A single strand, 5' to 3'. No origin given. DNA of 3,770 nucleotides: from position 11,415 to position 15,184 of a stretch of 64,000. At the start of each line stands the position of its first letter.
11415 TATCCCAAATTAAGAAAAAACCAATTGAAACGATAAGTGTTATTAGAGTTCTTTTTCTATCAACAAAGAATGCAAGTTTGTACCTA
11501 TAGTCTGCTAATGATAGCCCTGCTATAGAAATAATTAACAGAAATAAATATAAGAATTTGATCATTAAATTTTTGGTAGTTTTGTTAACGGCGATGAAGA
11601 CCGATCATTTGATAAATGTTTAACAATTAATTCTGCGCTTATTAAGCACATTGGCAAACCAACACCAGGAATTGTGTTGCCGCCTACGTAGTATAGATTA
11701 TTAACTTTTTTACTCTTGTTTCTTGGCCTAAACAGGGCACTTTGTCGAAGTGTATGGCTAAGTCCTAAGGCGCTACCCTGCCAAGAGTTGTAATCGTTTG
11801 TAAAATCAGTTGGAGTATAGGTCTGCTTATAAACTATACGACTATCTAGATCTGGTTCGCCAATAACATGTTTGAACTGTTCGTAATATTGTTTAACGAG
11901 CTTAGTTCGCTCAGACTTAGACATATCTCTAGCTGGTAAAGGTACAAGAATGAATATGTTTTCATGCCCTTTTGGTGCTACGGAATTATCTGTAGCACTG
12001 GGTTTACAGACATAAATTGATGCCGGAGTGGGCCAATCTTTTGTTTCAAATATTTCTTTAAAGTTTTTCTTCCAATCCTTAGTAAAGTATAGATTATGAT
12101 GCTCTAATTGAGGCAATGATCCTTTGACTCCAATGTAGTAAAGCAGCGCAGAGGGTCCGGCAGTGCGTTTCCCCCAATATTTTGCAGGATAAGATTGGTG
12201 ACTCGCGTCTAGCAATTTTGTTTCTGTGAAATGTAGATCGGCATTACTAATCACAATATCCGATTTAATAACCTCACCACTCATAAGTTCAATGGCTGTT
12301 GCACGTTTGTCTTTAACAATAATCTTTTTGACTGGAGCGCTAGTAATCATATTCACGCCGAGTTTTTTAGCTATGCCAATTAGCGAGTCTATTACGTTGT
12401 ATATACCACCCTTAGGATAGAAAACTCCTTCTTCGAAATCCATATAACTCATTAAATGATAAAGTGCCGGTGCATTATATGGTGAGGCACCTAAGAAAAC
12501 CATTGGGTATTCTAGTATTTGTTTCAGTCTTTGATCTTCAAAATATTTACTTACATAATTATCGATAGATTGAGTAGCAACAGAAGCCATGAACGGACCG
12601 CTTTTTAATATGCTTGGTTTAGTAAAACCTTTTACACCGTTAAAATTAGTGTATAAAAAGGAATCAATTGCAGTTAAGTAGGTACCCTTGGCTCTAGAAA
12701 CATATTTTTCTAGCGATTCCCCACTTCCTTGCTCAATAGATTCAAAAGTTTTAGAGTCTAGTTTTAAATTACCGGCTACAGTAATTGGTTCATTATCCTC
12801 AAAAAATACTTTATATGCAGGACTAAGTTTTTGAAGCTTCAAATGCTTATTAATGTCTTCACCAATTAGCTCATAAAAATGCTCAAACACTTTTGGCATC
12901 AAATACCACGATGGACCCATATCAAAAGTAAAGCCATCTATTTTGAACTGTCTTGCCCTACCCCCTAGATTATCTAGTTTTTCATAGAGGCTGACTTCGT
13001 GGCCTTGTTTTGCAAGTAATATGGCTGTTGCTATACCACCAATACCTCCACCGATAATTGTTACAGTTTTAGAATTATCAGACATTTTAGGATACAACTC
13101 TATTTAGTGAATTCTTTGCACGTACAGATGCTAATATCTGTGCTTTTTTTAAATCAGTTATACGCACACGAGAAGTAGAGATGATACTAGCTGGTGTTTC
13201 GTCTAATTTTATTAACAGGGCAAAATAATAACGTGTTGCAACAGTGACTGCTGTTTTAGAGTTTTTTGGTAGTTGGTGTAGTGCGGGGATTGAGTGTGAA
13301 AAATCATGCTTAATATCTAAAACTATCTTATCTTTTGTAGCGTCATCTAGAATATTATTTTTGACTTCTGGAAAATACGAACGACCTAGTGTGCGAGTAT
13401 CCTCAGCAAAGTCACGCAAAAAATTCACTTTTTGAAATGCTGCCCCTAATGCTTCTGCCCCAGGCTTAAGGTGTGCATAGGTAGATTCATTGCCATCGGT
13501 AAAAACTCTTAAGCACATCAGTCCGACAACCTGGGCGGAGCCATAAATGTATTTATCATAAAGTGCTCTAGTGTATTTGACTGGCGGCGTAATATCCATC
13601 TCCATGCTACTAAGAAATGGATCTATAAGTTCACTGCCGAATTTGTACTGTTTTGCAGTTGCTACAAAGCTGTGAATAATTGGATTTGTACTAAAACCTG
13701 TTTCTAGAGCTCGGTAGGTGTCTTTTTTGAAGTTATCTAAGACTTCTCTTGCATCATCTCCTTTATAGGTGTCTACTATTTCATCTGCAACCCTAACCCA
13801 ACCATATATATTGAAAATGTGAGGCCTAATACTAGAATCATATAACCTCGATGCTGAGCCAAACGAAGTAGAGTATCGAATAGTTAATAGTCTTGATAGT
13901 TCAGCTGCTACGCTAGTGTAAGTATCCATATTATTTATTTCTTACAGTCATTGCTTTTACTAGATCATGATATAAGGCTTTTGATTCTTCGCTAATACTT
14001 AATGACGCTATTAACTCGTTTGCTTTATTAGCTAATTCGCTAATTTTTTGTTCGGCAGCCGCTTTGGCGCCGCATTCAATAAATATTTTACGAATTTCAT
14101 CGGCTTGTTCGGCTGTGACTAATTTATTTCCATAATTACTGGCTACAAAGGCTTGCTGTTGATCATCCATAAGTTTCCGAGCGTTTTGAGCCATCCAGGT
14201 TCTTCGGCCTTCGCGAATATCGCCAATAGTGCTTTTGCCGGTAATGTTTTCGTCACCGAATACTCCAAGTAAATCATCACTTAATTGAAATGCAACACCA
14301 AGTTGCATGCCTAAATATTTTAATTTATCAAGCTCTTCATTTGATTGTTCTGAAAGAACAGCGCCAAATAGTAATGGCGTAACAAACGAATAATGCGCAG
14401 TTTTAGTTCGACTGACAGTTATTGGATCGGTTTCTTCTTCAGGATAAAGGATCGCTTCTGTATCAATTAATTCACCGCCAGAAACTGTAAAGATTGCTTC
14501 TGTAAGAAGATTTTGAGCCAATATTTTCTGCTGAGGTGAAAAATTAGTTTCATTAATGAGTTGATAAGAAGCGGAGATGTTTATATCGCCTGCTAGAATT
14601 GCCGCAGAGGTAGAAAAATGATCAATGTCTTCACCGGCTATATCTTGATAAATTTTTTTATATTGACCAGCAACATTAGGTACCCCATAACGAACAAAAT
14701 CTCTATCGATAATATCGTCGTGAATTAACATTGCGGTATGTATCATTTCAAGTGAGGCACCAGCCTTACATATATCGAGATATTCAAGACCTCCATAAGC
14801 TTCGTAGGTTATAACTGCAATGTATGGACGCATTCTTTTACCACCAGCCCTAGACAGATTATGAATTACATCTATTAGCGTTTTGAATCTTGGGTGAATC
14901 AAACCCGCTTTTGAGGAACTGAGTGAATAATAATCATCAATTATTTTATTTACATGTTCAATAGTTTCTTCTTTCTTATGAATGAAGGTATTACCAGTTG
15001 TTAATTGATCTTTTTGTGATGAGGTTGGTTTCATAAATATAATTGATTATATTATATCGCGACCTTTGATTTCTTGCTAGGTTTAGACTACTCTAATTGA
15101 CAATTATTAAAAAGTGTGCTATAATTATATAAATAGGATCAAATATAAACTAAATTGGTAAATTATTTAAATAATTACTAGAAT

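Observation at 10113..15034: Complete, translationally coupled carotenoid operon in the actinobacterial C50 gene order (crtE-crtB-crtI-crtYe-crtYf-crtEb)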

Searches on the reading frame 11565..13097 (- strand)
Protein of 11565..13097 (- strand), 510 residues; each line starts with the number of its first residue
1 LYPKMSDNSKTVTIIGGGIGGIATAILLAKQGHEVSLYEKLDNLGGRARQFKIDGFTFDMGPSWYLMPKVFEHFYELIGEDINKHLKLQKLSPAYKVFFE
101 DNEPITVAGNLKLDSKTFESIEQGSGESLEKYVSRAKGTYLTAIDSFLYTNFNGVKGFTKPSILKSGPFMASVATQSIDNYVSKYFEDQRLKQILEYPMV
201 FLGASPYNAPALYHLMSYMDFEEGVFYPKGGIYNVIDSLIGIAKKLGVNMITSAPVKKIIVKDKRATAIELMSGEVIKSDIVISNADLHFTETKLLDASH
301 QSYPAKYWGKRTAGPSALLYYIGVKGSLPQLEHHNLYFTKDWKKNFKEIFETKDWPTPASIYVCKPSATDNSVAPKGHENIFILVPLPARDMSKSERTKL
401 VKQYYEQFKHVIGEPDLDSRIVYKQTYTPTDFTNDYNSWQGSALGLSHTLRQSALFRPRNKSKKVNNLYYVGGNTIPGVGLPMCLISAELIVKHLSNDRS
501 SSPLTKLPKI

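Call 3: search_protein_families(library=pfam, proteins=[window:11565-13097:-], max_evalue=0.01)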
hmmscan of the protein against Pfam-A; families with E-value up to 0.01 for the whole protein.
window:11565-13097:- (510 aa): 10 families
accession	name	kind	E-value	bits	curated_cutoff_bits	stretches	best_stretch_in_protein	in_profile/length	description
PF01593.30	Amino_oxidase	-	7e-35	121.6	19.8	1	19-489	1-436/443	Flavin containing amine oxidoreductase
PF13450.12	NAD_binding_8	-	1.1e-16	61.3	21.9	1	14-77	1-64/68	NAD(P)-binding Rossmann-like domain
PF01266.30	DAO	-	1.4e-10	41.6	27.9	1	12-45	2-35/353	FAD dependent oxidoreductase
PF07992.20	Pyr_redox_2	-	1.8e-06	28.1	26.1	1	11-40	2-31/291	Pyridine nucleotide-disulphide oxidoreductase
PF03486.20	HI0933_like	-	3e-06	27.3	50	1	11-45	2-36/244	HI0933-like protein Rossmann domain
PF12831.13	FAD_oxidored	-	9.3e-06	25.6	27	1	12-48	2-38/416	FAD dependent oxidoreductase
PF00070.33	Pyr_redox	-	0.00021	22.2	22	0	12-45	2-35/82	Pyridine nucleotide-disulphide oxidoreductase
PF00890.30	FAD_binding_2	-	0.00043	20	20.4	1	12-47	2-37/414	FAD binding domain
PF01134.28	GIDA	-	0.0027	17.3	22.1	1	12-45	2-36/391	Glucose inhibited division protein A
PF01494.25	FAD_binding_3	-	0.0065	16.2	22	1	11-43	3-35/349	FAD binding domain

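Call 4: search_protein_families(library=ncbifam, proteins=[window:11565-13097:-], max_evalue=0.01)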
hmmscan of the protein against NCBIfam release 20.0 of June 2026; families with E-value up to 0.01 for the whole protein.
window:11565-13097:- (510 aa): 76 families (the best 25 are shown)
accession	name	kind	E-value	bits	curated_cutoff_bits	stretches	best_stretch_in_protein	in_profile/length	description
NF058655.1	CrtID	equivalog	9.8e-172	572.1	640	1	12-491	1-477/478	bifunctional phytoene desaturase/3,4-desaturase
TIGR02734.1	crtI_fam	subfamily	6.3e-159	529.9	238.1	1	12-504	1-497/504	phytoene desaturase family protein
NF042421.1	hydcarot_desat_CrtD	equivalog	1.4e-74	251.3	500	1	11-492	3-480/487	1-hydroxycarotenoid 3,4-desaturase CrtD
NF045637.1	carotdesatCrtDProt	equivalog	7.5e-70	235.8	580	1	12-496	1-483/485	1-hydroxycarotenoid 3,4-desaturase CrtD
TIGR02730.1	carot_isom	equivalog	1e-29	103.7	586.9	2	181-488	175-481/493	carotenoid isomerase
TIGR02733.1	desat_CrtD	equivalog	1e-22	80.5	549.7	2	10-61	2-53/492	C-3',4' desaturase CrtD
NF045689.1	BCarotKetCrtO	equivalog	3e-17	62.4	1000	2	176-297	185-308/563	beta-carotene ketolase CrtO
NF005560.0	PRK07233.1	equivalog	2e-15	56.6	252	2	11-59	2-50/435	hypothetical protein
NF008845.0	PRK11883.1-5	equivalog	1.7e-11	43.1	560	1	7-69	2-70/468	protoporphyrinogen oxidase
TIGR03467.1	HpnE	equivalog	4.3e-11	42.8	283.05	1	12-62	1-53/430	hydroxysqualene dehydroxylase HpnE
NF005547.0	PRK07208.1-3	equivalog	2.6e-10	39.6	380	2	8-66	3-61/465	hypothetical protein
TIGR00562.1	proto_IX_ox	equivalog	1.6e-08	33.6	97.85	1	10-63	3-58/470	protoporphyrinogen oxidase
NF009410.0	PRK12771.1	subfamily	2e-08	33.3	516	1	5-49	134-178/566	NAD(P)-binding protein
NF041087.1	bile_acid_BaiCD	equivalog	2e-08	32.8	825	1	5-47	376-418/642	bile acid Fe-S flavoenzyme BaiCD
NF005548.0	PRK07208.1-4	equivalog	5.1e-08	31.9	389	1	9-66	3-60/488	hypothetical protein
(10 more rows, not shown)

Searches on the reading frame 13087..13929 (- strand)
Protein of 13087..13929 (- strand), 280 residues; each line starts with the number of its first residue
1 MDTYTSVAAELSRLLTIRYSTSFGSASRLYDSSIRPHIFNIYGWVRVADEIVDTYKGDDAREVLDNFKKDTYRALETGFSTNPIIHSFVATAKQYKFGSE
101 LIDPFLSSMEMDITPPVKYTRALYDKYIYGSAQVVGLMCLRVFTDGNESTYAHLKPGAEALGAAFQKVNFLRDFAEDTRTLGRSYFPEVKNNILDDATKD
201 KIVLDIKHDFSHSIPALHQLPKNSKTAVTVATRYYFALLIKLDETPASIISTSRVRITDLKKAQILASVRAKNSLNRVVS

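Call 3: search_protein_families(library=pfam, proteins=[window:13087-13929:-], max_evalue=0.01)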
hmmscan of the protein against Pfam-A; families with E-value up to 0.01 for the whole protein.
window:13087-13929:- (280 aa): 1 family
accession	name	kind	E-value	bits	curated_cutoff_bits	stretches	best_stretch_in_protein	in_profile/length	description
PF00494.24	SQS_PSY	-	7.9e-38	131.1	26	1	18-188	3-174/263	Squalene/phytoene synthase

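Call 4: search_protein_families(library=ncbifam, proteins=[window:13087-13929:-], max_evalue=0.01)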
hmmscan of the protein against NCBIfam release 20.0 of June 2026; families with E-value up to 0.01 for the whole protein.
window:13087-13929:- (280 aa): 6 families
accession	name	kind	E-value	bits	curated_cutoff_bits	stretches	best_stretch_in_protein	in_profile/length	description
TIGR03465.1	HpnD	equivalog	4.2e-27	94.8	278.6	1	20-268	6-263/267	presqualene diphosphate synthase HpnD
TIGR03464.1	HpnC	equivalog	2.4e-16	60.1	250.45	1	23-188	9-170/267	squalene synthase HpnC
NF042419.1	Phyto_syn_CrtB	equivalog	2e-15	57.1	480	1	20-188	15-187/306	15-cis-phytoene synthase CrtB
NF045686.1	PhytoSynCyanob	equivalog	4.5e-15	55.5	550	1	8-200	20-220/310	15-cis-phytoene synthase CrtB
NF045921.1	PhytnSynCrtBRhod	equivalog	2.2e-10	40.5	500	1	19-188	17-179/307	15-cis-phytoene synthase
TIGR01559.1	squal_synth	equivalog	2.4e-05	23.7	286.75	1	120-188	131-200/337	squalene synthase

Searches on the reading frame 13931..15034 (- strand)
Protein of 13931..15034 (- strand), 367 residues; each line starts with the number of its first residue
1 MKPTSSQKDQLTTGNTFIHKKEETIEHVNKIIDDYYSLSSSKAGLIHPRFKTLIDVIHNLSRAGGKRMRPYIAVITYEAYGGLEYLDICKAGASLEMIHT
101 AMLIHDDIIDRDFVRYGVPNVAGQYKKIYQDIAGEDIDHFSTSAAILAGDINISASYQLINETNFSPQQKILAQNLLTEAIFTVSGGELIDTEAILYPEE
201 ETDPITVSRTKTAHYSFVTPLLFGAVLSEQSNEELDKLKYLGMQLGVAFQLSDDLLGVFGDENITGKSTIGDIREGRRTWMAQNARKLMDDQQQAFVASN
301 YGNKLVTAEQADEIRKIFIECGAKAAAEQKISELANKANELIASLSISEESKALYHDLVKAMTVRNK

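Call 3: search_protein_families(library=pfam, proteins=[window:13931-15034:-], max_evalue=0.01)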
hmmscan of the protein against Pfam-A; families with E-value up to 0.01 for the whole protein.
window:13931-15034:- (367 aa): 1 family
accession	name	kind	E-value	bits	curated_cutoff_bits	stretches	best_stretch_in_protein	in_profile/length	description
PF00348.22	polyprenyl_synt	-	1.5e-47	162.4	27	1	52-314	3-247/251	Polyprenyl synthetase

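Call 4: search_protein_families(library=ncbifam, proteins=[window:13931-15034:-], max_evalue=0.01)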
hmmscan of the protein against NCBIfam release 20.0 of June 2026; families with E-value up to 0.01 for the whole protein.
window:13931-15034:- (367 aa): 16 families
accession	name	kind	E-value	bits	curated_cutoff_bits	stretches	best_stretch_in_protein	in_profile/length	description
NF041169.1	f2_encap_cargo4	exception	3.1e-50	171.3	450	1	61-366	46-333/334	family 2 encapsulin nanocompartment cargo protein polyprenyl transferase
NF042416.1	GFPPS_Mycobact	equivalog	8.3e-50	169.7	600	1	31-365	8-348/350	bifunctional (2E,6E)-farnesyl/geranyl diphosphate synthase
NF041003.1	GGPP_syn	equivalog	4.5e-42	144.3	500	1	24-365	9-323/326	geranylgeranyl diphosphate synthase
NF040698.1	IdsA_Meth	equivalog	9.4e-36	123.6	468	1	51-355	28-317/328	short chain isoprenyl diphosphate synthase IdsA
NF045485.1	FPPsyn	subfamily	3.7e-27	95.2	275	1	60-282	32-244/288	farnesyl diphosphate synthase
NF008140.0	PRK10888.1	equivalog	9.7e-23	81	412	1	61-354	40-311/323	octaprenyl diphosphate synthase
NF040789.2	gerfarn_diphsyn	equivalog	1.1e-22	80.7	560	1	62-354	43-333/345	geranylfarnesyl diphosphate synthase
TIGR02748.1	GerC3_HepT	equivalog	1.7e-22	80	456.55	1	48-364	26-316/319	heptaprenyl diphosphate synthase component II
NF042417.1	NPPPS_Mycobact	equivalog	2e-22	79.7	600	1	54-354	45-323/335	nonaprenyl/(2E,6E)-farnesyl/geranylgeranyl diphosphat synthase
TIGR02749.1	prenyl_cyano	equivalog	5.4e-22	78.2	383.2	1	29-354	8-310/322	solanesyl diphosphate synthase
NF045685.1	GGPPSynCrtE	equivalog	3.7e-21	75.4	460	1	62-282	39-249/293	geranylgeranyl diphosphate synthase CrtE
NF045628.1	HxpDPsynlarge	equivalog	3.1e-20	72.4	500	1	58-365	28-309/311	hexaprenyl-diphosphate synthase large subunit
NF045549.1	GGPPsyn_IdsB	equivalog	6.2e-18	64.9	475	1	63-343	63-326/346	geranylgeranyl diphosphate synthase IdsB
NF040627.1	GFPS_Meth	equivalog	4.8e-15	55.8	600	1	53-259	28-211/285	geranylfarnesyl diphosphate synthase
NF007877.0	PRK10581.1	equivalog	3.1e-14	52.8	321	1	53-282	32-252/299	(2E,6E)-farnesyl diphosphate synthase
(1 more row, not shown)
